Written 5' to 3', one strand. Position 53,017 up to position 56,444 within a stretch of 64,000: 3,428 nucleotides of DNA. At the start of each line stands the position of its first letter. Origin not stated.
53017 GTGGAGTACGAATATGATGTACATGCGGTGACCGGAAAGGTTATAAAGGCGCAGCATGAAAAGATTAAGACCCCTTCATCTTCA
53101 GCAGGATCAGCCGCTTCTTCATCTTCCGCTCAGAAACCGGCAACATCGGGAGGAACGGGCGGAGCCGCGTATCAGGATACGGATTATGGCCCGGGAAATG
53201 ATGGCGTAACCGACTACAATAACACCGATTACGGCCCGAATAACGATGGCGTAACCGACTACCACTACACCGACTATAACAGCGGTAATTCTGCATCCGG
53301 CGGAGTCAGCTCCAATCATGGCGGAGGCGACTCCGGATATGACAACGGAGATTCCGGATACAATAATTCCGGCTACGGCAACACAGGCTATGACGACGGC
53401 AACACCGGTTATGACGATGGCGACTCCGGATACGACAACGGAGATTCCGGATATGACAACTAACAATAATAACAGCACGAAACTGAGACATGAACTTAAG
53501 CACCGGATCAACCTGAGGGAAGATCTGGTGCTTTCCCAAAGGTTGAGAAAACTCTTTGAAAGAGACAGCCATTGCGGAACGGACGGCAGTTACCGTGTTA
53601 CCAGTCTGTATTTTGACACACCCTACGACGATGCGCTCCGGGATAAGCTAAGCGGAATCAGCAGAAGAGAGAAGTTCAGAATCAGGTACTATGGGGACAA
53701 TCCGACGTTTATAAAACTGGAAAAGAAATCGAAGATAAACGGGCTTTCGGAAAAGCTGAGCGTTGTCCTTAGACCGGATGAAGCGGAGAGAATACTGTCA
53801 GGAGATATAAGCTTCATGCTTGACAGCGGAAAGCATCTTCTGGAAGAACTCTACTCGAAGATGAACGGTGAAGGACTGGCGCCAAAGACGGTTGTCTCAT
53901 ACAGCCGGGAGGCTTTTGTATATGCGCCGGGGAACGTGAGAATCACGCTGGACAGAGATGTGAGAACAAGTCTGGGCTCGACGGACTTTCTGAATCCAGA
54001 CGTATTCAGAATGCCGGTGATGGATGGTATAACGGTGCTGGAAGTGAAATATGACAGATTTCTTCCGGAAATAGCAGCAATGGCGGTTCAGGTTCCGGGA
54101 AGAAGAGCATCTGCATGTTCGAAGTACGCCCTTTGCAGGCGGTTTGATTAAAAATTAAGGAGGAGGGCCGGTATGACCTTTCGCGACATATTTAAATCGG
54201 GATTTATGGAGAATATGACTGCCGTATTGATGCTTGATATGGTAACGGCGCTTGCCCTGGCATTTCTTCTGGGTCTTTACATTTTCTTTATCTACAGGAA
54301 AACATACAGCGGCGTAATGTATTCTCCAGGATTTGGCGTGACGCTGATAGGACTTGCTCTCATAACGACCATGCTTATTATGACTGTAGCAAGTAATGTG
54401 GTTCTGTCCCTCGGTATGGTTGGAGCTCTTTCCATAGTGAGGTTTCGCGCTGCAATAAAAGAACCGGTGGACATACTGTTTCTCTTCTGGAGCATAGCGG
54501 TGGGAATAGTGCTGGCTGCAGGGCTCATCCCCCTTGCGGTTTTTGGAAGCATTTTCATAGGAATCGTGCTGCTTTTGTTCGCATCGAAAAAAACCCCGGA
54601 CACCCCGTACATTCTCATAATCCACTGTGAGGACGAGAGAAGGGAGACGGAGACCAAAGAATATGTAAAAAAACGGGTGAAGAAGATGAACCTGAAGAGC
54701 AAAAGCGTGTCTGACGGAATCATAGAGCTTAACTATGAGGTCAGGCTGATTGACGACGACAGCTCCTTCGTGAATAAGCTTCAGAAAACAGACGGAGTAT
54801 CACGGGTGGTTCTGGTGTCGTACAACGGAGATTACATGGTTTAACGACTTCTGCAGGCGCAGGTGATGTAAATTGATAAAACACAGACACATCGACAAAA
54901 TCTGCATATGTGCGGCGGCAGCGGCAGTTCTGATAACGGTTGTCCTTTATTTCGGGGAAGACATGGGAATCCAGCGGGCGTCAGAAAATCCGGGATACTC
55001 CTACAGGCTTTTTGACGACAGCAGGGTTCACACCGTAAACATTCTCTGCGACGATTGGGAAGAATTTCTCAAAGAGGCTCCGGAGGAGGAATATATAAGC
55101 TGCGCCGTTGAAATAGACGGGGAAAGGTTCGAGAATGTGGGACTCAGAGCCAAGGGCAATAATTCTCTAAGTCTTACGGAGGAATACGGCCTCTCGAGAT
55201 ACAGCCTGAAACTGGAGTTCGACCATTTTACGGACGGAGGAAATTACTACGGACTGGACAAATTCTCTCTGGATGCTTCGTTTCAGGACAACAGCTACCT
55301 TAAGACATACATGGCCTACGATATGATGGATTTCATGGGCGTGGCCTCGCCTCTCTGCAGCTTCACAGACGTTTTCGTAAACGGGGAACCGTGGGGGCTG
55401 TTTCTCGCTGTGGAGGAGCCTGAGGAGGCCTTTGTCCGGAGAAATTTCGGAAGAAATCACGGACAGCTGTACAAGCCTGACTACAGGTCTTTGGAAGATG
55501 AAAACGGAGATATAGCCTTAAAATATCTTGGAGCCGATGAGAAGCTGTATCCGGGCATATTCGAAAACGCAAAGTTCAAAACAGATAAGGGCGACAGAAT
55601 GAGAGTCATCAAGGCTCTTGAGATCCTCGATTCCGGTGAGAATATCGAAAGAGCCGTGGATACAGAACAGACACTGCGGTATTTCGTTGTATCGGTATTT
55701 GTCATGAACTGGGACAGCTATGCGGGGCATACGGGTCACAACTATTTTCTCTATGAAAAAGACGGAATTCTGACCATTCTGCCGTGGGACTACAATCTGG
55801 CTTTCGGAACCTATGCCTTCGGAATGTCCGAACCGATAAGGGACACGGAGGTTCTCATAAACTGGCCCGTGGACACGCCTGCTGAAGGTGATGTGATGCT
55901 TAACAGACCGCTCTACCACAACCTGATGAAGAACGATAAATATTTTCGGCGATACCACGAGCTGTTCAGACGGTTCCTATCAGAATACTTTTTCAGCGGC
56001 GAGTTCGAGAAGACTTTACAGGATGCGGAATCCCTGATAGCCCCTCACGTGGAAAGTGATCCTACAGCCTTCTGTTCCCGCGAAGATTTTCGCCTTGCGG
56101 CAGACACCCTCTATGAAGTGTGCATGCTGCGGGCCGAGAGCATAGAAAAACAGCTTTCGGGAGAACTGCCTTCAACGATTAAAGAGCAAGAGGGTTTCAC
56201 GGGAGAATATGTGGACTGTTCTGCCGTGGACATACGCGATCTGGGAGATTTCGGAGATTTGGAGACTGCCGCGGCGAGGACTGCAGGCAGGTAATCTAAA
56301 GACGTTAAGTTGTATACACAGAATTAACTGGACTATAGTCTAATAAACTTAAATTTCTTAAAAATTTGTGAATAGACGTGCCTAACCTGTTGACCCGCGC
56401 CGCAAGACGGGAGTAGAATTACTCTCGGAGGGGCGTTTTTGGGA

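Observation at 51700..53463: Anti-sigma factor and neighbouring lipoprotein share an Asn-Pro ectodomain and unusual SGY(D/N) repeat tails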

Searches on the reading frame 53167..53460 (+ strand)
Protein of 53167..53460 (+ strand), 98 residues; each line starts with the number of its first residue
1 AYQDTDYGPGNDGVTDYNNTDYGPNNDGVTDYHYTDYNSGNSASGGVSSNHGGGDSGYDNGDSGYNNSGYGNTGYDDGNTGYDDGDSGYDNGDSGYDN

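Call 52: search_protein_families(library=pfam, proteins=[window:53170-53460:+], max_evalue=10)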
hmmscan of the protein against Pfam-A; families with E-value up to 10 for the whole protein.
seq(97 aa): 0 families

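Call 56: search_protein_representatives(protein=window:53167-53460:+)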
Query: 98 residues. Proteins with E-value up to 0.001 (for the whole library): 54; up to 1e-10: 20; up to 1e-30: 0. The best 54 are listed.
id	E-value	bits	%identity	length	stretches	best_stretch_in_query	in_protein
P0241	1.3e-30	122.5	82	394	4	2-37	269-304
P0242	4.3e-27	111.2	77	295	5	2-34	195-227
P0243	4.2e-22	95.1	67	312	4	2-37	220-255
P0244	6.9e-21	91.2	65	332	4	2-32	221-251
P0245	5.6e-20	88.3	57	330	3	2-33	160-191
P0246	1.3e-17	80.7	79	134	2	2-39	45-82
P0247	3.2e-17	79.4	68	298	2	2-58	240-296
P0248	5.7e-16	75.4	60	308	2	4-91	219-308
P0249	1.1e-15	74.5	67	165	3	2-39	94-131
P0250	3.5e-15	72.8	76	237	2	2-32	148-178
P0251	5.3e-15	72.3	84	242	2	2-37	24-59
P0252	9.2e-14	68.3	53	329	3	2-37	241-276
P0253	1.1e-13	68.0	82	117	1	1-84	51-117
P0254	4.0e-13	66.2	59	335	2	2-97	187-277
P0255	9.2e-13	65.1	65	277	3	2-77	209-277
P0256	2.5e-11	60.5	68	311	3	2-39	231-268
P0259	4.9e-11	59.5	64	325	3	2-33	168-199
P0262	5.6e-10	56.1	66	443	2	2-76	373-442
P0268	3.0e-09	53.7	45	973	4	38-97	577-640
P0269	5.7e-09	52.8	54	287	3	35-97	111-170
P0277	4.1e-06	43.6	61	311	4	11-38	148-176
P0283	3.7e-05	40.6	64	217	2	4-65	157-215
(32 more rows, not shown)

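Call 58: search_protein_families(library=pfam, proteins=[P0262, P0242, P0245, P0254, P0283, P0256, P0269, P0268], max_evalue=0.01)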
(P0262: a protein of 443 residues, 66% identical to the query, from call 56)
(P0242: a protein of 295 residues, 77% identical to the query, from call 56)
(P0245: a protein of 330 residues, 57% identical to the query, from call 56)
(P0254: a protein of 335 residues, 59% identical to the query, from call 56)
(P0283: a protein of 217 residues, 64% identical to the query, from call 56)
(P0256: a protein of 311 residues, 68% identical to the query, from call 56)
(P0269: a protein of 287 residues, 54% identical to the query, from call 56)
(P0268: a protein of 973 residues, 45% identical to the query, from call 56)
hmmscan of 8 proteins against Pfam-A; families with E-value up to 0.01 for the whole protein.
P0262 (443 aa): 2 families
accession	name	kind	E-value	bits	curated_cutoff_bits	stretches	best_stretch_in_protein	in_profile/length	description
PF23750.1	RsgI_M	-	2.5e-28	99.8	25.3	1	90-223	2-132/133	Anti-sigma factor RsgI-like central domain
PF03413.25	PepSY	-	3.2e-13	50.2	24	1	277-339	2-60/60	Peptidase propeptide and YPEB domain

P0242 (295 aa): 1 family
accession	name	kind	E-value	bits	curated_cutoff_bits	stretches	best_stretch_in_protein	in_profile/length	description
PF23750.1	RsgI_M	-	1.8e-15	58.1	25.3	1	38-169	4-127/133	Anti-sigma factor RsgI-like central domain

P0245 (330 aa): 1 family
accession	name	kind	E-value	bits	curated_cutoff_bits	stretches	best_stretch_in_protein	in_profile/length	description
PF23750.1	RsgI_M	-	2.2e-08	35.2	25.3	1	44-115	8-74/133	Anti-sigma factor RsgI-like central domain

P0254 (335 aa): 1 family
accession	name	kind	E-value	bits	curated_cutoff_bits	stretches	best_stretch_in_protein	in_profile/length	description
PF23750.1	RsgI_M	-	1.2e-09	39.2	25.3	1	41-115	5-74/133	Anti-sigma factor RsgI-like central domain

P0283 (217 aa): 1 family
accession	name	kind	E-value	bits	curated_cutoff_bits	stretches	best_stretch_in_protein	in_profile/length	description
PF02163.28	Peptidase_M50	-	5.1e-15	55.8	27.2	1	1-103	35-106/221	Peptidase family M50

P0256 (311 aa): 2 families
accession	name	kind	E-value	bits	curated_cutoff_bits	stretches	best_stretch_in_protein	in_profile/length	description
PF23750.1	RsgI_M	-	5.6e-21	76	25.3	1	77-178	1-102/133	Anti-sigma factor RsgI-like central domain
PF12791.13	RsgI_N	-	0.00016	21.9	25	1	4-37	5-38/40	Anti-sigma factor N-terminus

P0269 (287 aa): 0 families

P0268 (973 aa): 2 families
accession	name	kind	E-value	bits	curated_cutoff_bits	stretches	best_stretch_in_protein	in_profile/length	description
PF00089.32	Trypsin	-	5.9e-33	115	20.6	1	335-573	6-220/220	Trypsin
PF15540.11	Ntox47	-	1.5e-07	32.1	25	0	772-794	75-97/120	Bacterial toxin 47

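Call 59: find_encoding_contigs(protein=P0245, flank=8000, max_places=3)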
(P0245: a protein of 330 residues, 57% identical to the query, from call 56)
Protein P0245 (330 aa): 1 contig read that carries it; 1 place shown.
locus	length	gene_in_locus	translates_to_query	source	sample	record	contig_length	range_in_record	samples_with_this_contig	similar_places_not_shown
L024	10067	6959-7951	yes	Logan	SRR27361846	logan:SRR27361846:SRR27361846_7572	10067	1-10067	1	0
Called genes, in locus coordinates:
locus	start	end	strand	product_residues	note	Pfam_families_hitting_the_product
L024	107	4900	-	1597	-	PF26918:Ig_Eae (weak)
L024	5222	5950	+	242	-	PF04542:Sigma70_r2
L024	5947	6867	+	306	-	PF23750:RsgI_M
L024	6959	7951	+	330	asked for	PF23750:RsgI_M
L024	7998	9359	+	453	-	PF08757:CotH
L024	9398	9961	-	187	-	PF12804:NTP_transf_3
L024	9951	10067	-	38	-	?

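Call 60: find_encoding_contigs(protein=P0254, flank=8000, max_places=3)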
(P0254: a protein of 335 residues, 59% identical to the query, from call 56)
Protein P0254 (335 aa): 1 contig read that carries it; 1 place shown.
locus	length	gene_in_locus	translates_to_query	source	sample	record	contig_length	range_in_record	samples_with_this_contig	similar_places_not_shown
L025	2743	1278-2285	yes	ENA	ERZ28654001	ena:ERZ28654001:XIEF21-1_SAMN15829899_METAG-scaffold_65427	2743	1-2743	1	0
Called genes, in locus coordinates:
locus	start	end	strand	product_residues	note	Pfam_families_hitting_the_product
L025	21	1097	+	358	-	PF23750:RsgI_M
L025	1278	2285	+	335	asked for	PF23750:RsgI_M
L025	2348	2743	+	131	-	PF09359:VTC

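Call 61: find_encoding_contigs(protein=P0262, flank=8000, max_places=2)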
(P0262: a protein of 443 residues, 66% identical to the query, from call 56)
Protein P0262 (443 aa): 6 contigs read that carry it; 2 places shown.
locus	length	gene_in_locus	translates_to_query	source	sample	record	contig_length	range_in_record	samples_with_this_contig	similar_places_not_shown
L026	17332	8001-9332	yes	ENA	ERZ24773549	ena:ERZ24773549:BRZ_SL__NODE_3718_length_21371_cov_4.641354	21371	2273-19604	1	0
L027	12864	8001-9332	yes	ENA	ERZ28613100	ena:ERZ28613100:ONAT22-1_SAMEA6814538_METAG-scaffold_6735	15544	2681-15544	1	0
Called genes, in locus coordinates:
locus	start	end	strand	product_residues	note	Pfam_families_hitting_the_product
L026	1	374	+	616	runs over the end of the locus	PF00128:Alpha-amylase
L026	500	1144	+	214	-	PF00226:DnaJ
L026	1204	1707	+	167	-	PF08876:DUF1836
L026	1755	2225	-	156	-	-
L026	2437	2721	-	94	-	-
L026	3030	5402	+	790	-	PF00343:Phosphorylase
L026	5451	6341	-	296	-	PF00126:HTH_1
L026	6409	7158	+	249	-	PF12682:Flavodoxin_4, PF12724:Flavodoxin_5 (faint)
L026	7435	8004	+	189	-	PF04542:Sigma70_r2, PF08281:Sigma70_r4_2, PF04545:Sigma70_r4 (weak)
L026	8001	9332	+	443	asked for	PF23750:RsgI_M, PF03413:PepSY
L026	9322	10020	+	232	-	PF09359:VTC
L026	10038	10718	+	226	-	PF16316:DUF4956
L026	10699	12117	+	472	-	PF08757:CotH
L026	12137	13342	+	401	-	PF03738:GSP_synth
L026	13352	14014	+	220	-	-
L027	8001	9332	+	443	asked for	PF23750:RsgI_M, PF03413:PepSY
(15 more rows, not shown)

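Call 62: find_encoding_contigs(protein=P0243, flank=8000, max_places=2)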
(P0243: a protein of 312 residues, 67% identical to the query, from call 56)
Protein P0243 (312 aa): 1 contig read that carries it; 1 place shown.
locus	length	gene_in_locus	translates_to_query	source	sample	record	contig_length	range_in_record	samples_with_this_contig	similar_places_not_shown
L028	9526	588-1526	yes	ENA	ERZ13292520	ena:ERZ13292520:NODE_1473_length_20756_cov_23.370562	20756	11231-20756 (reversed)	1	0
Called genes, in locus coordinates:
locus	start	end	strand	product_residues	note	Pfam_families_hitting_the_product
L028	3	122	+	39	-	?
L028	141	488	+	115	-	PF04993:TfoX_N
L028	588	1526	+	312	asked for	PF23750:RsgI_M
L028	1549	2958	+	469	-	PF08757:CotH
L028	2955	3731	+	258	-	-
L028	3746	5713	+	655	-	PF01555:N6_N4_Mtase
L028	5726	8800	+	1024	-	PF00270:DEAD, PF04851:ResIII, PF19778:RE_endonuc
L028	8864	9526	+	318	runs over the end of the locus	PF01734:Patatin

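Call 63: find_encoding_contigs(protein=P0277, flank=8000, max_places=2)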
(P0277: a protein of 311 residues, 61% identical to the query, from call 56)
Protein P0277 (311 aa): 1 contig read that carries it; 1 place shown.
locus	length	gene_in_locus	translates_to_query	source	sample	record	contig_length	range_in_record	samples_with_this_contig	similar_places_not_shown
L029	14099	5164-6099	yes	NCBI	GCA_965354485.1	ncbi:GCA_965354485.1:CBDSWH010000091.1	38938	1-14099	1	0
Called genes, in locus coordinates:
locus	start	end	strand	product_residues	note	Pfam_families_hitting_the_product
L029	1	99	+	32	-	?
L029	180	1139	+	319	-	PF01193:RNA_pol_L, PF01000:RNA_pol_A_bac, PF03118:RNA_pol_A_CTD, PF26169:HHH_XRCC3_RpoA (weak)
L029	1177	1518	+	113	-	PF01196:Ribosomal_L17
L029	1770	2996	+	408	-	PF08757:CotH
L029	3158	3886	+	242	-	PF04542:Sigma70_r2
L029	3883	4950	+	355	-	PF12791:RsgI_N (faint), PF23750:RsgI_M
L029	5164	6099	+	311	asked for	PF23750:RsgI_M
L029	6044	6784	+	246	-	PF09359:VTC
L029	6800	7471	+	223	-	PF16316:DUF4956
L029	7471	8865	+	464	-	PF08757:CotH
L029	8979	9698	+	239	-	PF04474:DUF554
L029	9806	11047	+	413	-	PF00654:Voltage_CLC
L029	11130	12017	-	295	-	PF02311:AraC_binding, PF07883:Cupin_2, PF12833:HTH_18, PF00165:HTH_AraC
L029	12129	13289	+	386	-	PF07690:MFS_1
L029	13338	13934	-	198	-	PF01569:PAP2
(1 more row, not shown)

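Call 64: find_encoding_contigs(protein=P0259, flank=8000, max_places=2)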
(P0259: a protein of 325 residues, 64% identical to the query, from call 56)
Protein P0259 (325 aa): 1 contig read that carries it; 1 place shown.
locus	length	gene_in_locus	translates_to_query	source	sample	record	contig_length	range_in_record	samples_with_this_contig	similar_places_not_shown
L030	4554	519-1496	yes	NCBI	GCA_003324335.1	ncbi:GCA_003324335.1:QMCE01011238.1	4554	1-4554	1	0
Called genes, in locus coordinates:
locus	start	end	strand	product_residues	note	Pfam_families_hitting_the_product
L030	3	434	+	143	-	?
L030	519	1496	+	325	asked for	PF23750:RsgI_M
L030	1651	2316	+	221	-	PF09359:VTC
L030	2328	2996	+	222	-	PF16316:DUF4956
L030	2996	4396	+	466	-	PF08757:CotH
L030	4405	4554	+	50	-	?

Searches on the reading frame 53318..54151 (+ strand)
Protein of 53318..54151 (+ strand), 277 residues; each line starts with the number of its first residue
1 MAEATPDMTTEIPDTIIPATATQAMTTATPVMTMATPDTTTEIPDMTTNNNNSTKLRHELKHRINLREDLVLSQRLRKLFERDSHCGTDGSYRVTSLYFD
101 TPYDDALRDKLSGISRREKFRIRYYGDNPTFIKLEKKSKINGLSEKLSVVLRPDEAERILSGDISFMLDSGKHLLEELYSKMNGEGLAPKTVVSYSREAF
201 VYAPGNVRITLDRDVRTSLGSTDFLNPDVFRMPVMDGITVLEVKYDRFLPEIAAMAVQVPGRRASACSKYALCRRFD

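Call 3: search_protein_families(library=pfam, proteins=[window:53318-54151:+], max_evalue=0.1)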
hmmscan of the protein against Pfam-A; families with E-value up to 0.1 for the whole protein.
window:53318-54151:+ (277 aa): 1 family
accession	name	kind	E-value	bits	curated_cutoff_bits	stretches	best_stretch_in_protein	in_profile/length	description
PF09359.15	VTC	-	1.9e-34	119.7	23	1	57-272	2-229/235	VTC domain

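Call 4: search_protein_families(library=ncbifam, proteins=[window:53318-54151:+], max_evalue=0.1)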
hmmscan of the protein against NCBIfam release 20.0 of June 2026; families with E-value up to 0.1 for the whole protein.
window:53318-54151:+ (277 aa): 0 families

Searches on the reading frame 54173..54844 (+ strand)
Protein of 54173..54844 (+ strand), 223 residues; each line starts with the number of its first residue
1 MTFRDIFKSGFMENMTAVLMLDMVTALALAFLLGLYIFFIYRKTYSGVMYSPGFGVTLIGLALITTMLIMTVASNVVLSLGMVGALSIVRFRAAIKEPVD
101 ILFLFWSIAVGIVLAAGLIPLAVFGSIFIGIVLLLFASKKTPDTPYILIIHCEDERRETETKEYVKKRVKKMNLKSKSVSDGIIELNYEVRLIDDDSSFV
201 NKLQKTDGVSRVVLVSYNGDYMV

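Call 3: search_protein_families(library=pfam, proteins=[window:54173-54844:+], max_evalue=0.1)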
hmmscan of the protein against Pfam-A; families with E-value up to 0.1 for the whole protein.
window:54173-54844:+ (223 aa): 1 family
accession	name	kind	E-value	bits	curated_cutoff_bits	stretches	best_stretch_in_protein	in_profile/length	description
PF16316.10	DUF4956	-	2e-10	41.1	30.6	1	36-153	8-126/169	Domain of unknown function (DUF4956)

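Call 4: search_protein_families(library=ncbifam, proteins=[window:54173-54844:+], max_evalue=0.1)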
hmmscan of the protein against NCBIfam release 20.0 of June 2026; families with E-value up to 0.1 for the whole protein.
window:54173-54844:+ (223 aa): 1 family
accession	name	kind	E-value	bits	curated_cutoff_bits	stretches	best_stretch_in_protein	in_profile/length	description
NF007431.0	PRK09977.1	equivalog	1.7e-06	27.8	214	1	71-212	68-212/215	MgtC/SapB family protein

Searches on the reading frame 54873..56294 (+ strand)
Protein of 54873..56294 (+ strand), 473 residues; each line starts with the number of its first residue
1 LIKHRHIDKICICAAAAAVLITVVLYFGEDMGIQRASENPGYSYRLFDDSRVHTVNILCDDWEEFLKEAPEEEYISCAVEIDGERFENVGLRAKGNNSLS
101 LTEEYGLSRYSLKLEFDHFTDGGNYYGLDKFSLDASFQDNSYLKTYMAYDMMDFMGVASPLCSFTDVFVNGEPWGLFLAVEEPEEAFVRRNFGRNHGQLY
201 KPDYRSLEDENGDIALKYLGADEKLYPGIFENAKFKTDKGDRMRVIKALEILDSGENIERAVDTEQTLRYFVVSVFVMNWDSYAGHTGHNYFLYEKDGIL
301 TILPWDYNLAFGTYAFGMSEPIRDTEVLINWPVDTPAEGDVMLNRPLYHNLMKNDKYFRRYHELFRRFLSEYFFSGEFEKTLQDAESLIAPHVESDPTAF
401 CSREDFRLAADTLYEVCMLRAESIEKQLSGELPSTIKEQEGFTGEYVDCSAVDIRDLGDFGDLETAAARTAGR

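Call 3: search_protein_families(library=pfam, proteins=[window:54873-56294:+], max_evalue=0.1)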
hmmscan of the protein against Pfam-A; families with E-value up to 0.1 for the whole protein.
window:54873-56294:+ (473 aa): 1 family
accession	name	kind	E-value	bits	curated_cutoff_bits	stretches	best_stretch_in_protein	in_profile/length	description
PF08757.17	CotH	-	2.6e-56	191.9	23.8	1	92-421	2-319/322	CotH kinase protein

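Call 4: search_protein_families(library=ncbifam, proteins=[window:54873-56294:+], max_evalue=0.1)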
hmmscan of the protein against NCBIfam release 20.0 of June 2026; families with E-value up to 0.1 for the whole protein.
window:54873-56294:+ (473 aa): 0 families

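Call 65: search_solved_structures(query=window:54873-56294:+, max_evalue=0.001, show_alignments=1)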
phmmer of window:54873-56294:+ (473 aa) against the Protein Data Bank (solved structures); distinct sequences matched with E-value up to 0.001: 1.
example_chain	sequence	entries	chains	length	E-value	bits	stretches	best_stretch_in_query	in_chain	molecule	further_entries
5jd9_A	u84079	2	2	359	1.1e-10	44.4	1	123-420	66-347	Spore coat protein H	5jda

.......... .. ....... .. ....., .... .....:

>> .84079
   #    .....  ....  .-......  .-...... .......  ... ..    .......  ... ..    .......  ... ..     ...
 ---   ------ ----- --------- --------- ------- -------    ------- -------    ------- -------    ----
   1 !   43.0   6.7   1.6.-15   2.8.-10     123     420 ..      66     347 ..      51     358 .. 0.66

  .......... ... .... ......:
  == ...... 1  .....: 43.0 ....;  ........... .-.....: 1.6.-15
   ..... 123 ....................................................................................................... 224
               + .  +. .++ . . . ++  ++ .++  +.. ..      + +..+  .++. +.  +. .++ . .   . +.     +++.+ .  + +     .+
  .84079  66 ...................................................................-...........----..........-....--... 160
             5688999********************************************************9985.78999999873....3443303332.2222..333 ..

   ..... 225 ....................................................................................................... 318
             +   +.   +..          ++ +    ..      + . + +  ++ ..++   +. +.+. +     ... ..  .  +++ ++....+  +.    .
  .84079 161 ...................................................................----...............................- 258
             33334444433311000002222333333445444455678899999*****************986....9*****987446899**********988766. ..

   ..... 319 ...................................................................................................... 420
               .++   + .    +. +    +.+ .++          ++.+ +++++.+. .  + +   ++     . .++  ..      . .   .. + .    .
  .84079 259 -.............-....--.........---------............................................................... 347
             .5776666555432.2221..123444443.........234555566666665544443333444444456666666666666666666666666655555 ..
